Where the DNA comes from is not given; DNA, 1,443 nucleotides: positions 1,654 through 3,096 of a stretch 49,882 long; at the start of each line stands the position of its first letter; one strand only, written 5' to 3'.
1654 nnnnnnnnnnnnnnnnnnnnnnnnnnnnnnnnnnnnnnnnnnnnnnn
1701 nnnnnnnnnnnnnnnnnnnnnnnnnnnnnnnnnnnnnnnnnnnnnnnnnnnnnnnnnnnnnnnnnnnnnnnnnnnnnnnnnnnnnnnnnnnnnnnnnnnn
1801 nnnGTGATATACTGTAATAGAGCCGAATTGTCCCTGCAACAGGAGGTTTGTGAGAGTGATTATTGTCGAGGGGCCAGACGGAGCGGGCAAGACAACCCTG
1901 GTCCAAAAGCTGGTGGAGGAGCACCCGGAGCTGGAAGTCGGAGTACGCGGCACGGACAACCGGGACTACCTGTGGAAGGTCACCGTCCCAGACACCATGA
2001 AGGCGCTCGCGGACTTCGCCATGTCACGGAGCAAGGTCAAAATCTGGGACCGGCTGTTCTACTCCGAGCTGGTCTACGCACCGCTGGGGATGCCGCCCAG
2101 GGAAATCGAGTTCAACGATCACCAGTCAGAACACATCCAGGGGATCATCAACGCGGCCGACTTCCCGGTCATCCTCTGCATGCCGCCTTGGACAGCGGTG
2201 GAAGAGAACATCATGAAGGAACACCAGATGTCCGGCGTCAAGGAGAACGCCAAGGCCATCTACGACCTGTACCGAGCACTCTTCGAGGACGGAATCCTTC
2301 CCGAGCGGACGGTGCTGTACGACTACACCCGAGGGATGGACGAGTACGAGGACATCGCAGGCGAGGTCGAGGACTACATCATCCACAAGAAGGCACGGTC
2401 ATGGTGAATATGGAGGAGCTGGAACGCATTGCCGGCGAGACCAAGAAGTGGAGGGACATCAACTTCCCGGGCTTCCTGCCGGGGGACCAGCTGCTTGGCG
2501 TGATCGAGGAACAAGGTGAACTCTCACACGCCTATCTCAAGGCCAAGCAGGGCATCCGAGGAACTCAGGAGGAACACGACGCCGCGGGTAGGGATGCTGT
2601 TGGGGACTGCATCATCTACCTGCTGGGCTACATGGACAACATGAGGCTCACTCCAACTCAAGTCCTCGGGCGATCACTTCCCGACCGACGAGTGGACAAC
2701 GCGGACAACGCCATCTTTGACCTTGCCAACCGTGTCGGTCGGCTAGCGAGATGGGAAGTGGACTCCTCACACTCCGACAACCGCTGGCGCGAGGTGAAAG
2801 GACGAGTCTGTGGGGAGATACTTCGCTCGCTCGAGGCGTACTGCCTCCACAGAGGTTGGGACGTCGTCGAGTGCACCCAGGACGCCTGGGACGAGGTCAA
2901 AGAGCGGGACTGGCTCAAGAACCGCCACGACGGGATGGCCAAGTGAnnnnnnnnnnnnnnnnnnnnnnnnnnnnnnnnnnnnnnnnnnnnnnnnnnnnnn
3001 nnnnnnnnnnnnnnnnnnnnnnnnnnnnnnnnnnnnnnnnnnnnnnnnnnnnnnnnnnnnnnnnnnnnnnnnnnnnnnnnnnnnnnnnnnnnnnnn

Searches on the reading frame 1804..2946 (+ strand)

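Call 53: search_protein_families(library=pfam, proteins=[window:1804-2946:+], max_evalue=0.001)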
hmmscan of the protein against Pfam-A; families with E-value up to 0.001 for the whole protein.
window:1804-2946:+ (380 aa): 0 families

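Call 54: search_protein_families(library=phrogs, proteins=[window:1804-2946:+], max_evalue=0.001)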
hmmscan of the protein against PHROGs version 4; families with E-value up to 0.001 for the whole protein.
window:1804-2946:+ (380 aa): 3 families
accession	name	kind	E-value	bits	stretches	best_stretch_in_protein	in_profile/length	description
phrog_1992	-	other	3.2e-09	37.8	1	210-368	96-238/293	MazG-like pyrophosphatase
phrog_715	-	other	2.8e-07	31.9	1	226-368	28-104/123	MazG-like pyrophosphatase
phrog_1994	-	DNA, RNA and nucleotide metabolism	0.00045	21.2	0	229-276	91-133/170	DNA binding protein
